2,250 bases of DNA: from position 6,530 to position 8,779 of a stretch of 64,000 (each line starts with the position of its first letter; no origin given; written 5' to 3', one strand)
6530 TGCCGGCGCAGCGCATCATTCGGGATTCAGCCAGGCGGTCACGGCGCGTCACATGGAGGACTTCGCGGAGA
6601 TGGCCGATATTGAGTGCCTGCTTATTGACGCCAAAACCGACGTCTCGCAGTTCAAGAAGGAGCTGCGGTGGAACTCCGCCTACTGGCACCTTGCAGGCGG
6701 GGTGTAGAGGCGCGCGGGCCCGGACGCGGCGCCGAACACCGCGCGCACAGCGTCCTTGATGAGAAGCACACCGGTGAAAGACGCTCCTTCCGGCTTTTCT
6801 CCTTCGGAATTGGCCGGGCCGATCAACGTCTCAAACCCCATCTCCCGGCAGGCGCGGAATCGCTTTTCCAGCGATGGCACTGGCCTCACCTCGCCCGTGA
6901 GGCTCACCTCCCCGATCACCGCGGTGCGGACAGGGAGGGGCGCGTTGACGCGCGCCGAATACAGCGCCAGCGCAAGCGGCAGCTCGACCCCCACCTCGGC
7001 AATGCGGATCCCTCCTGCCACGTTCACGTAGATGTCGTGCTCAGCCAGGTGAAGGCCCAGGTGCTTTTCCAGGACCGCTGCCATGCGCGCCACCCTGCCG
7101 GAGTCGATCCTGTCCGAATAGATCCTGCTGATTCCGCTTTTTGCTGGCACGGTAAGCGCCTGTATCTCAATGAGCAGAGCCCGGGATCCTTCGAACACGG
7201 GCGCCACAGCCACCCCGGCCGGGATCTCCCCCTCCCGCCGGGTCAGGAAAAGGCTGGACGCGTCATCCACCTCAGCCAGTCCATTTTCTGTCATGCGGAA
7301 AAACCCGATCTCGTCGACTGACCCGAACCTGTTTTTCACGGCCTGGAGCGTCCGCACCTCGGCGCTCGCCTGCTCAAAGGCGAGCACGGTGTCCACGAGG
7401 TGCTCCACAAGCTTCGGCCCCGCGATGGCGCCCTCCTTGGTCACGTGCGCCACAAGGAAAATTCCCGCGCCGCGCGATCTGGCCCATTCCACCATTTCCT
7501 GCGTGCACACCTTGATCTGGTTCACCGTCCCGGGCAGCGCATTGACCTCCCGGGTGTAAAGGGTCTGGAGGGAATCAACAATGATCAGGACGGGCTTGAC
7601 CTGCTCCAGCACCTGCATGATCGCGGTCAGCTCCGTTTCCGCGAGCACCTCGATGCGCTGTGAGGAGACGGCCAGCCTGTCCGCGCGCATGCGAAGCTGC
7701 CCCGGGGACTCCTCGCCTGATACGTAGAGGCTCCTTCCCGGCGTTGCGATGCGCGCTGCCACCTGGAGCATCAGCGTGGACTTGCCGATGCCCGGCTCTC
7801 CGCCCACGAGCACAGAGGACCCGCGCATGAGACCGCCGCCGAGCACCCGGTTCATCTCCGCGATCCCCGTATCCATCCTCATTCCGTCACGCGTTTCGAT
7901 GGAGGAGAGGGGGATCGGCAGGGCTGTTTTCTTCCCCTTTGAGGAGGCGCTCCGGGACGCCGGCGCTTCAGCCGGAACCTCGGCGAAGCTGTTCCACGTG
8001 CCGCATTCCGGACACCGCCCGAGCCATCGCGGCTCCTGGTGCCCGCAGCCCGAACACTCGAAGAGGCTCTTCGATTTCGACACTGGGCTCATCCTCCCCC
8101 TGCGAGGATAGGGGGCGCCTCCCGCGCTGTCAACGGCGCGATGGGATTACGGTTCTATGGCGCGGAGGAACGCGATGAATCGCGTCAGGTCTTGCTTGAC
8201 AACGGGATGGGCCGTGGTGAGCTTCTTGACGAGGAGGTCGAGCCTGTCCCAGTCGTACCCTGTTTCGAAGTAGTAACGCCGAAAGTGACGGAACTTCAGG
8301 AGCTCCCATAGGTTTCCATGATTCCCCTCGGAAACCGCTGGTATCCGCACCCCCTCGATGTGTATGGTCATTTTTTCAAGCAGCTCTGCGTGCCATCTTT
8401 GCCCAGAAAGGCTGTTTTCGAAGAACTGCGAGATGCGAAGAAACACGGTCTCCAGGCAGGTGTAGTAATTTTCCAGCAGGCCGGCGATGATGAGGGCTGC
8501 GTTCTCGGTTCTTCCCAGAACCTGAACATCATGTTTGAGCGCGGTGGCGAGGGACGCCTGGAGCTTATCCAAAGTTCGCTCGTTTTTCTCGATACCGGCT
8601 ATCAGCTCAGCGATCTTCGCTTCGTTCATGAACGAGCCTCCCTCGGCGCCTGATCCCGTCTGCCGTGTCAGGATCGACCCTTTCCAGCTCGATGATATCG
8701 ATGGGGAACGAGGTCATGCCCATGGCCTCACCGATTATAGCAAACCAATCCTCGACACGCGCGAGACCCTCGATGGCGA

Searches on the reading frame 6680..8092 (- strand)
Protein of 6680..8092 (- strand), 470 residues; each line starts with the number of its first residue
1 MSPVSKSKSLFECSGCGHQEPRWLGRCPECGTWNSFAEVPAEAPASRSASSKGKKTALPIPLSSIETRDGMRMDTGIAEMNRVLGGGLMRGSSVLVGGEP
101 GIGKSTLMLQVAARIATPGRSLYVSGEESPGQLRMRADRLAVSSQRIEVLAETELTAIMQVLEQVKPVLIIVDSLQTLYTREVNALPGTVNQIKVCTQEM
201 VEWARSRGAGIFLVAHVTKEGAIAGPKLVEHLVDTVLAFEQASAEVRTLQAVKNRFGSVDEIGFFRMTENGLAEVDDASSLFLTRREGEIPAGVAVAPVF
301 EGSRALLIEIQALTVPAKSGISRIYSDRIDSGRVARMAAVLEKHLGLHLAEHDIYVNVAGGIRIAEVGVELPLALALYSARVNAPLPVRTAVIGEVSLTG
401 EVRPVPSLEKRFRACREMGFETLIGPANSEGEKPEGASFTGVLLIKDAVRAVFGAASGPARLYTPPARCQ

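Call 64: search_protein_families(library=pfam, proteins=[window:6680-8092:-], max_evalue=0.0001)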
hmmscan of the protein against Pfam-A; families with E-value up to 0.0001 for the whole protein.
window:6680-8092:- (470 aa): 6 families
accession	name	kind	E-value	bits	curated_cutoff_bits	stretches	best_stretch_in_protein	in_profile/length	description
PF13481.12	AAA_25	-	8.2e-15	55.4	27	1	76-222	18-195/195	AAA domain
PF06745.19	ATPase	-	1.7e-14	54.2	26.6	1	74-147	2-77/231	KaiC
PF18073.7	Zn_ribbon_LapB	-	1.5e-10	41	25.7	1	11-38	1-28/28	Rubredoxin metal binding domain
PF13541.12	ChlI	-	1.1e-08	35.5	27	1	336-427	28-119/121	Subunit ChlI of Mg-chelatase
PF03796.21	DnaB_C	-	2.1e-07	31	27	1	73-185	2-119/255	DnaB-like helicase C terminal domain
PF13191.12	AAA_16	-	1.3e-05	26.2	32.6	0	90-127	23-59/167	AAA ATPase domain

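Call 66: find_homologous_proteins(query=window:6680-8092:-, max_evalue=1e-80)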
Query window:6680-8092:- (470 aa): 7907 proteins with E <= 1e-80 among 8000 candidates; the best 120 are listed.
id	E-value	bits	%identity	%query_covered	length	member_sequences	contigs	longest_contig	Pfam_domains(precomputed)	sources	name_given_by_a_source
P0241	0.0e+0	1012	100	99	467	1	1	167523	PF18073.8,PF06745.20,PF03796.22,PF23442.2,PF13481.13,PF13191.13,PF13541.13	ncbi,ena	ncbi:MAG: DNA repair protein RadA [Spirochaetia bacterium]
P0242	1.1e-259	880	87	97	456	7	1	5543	PF18073.8,PF06745.20,PF03796.22,PF23442.2,PF13481.13,PF13541.13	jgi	-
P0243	6.0e-259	877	89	96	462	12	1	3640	PF18073.8,PF06745.20,PF03796.22,PF23442.2,PF13481.13,PF13191.13,PF13541.13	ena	-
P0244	4.9e-258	874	89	96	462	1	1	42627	PF18073.8,PF06745.20,PF03796.22,PF23442.2,PF13481.13,PF13191.13,PF13541.13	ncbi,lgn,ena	-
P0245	1.7e-257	873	88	97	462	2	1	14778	PF18073.8,PF06745.20,PF03796.22,PF23442.2,PF13481.13,PF13191.13,PF13541.13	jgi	jgi:DNA repair protein RadA/Sms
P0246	9.1e-257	870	88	97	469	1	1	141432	PF18073.8,PF06745.20,PF03796.22,PF23442.2,PF13481.13,PF13191.13,PF13541.13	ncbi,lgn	-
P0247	3.5e-256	868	88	96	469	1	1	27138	PF18073.8,PF06745.20,PF03796.22,PF23442.2,PF13481.13,PF13191.13,PF13541.13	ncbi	ncbi:MAG: DNA repair protein RadA [Spirochaetia bacterium]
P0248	1.1e-255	867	88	96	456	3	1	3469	PF18073.8,PF06745.20,PF03796.22,PF23442.2,PF13481.13,PF13191.13,PF13541.13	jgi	jgi:DNA repair protein RadA/Sms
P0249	1.3e-255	866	88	96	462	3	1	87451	PF18073.8,PF06745.20,PF03796.22,PF23442.2,PF13481.13,PF13191.13,PF13541.13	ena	-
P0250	2.5e-254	862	87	96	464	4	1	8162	PF18073.8,PF06745.20,PF03796.22,PF23442.2,PF13481.13,PF13191.13,PF13541.13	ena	-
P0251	2.9e-254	862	86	97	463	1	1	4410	PF18073.8,PF06745.20,PF03796.22,PF23442.2,PF13481.13,PF13191.13,PF13541.13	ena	-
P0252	7.1e-254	861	87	96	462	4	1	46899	PF18073.8,PF06745.20,PF03796.22,PF23442.2,PF13481.13,PF13541.13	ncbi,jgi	ncbi:MAG: DNA repair protein RadA [Spirochaetia bacterium]|jgi:DNA repair protein RadA/Sms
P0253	5.7e-253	858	85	97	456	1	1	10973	PF18073.8,PF06745.20,PF23442.2,PF13481.13,PF13541.13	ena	-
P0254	9.4e-253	857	85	96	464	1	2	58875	PF18073.8,PF06745.20,PF03796.22,PF23442.2,PF13481.13,PF13191.13,PF13541.13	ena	-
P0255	9.9e-252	854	86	96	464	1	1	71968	PF18073.8,PF06745.20,PF03796.22,PF23442.2,PF13481.13,PF13191.13,PF13541.13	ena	-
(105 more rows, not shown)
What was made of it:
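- RadA is 100% identical to that of an NCBI Spirochaetia MAG (call 66).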

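Call 68: find_encoding_contigs(protein=P0241, flank=10000, max_places=3)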
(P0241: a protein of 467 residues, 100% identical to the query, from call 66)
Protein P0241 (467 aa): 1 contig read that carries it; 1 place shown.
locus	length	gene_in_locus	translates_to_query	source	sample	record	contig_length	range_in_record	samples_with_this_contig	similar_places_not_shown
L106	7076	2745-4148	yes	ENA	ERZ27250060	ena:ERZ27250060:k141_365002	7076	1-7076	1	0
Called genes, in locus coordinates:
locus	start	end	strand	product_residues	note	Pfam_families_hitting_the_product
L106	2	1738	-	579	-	?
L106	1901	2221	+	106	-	PF18765:Polbeta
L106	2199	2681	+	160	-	PF20797:HepT-like_2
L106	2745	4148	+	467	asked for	PF18073:Zn_ribbon_LapB, PF13481:AAA_25, PF03796:DnaB_C (weak), PF06745:ATPase, PF13191:AAA_16 (faint), PF23442:DUF7125, PF13541:ChlI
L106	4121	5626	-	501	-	PF02610:AraA_N, PF24856:AraA_central, PF11762:Arabinose_Iso_C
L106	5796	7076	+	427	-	?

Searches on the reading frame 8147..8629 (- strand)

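Call 64: search_protein_families(library=pfam, proteins=[window:8147-8629:-], max_evalue=0.0001)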
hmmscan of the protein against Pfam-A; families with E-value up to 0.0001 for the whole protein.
window:8147-8629:- (160 aa): 1 family
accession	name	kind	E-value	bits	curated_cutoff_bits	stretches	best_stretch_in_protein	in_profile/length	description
PF20797.2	HepT-like_2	-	4.5e-24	85.1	27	1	48-154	2-109/110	HepT-like protein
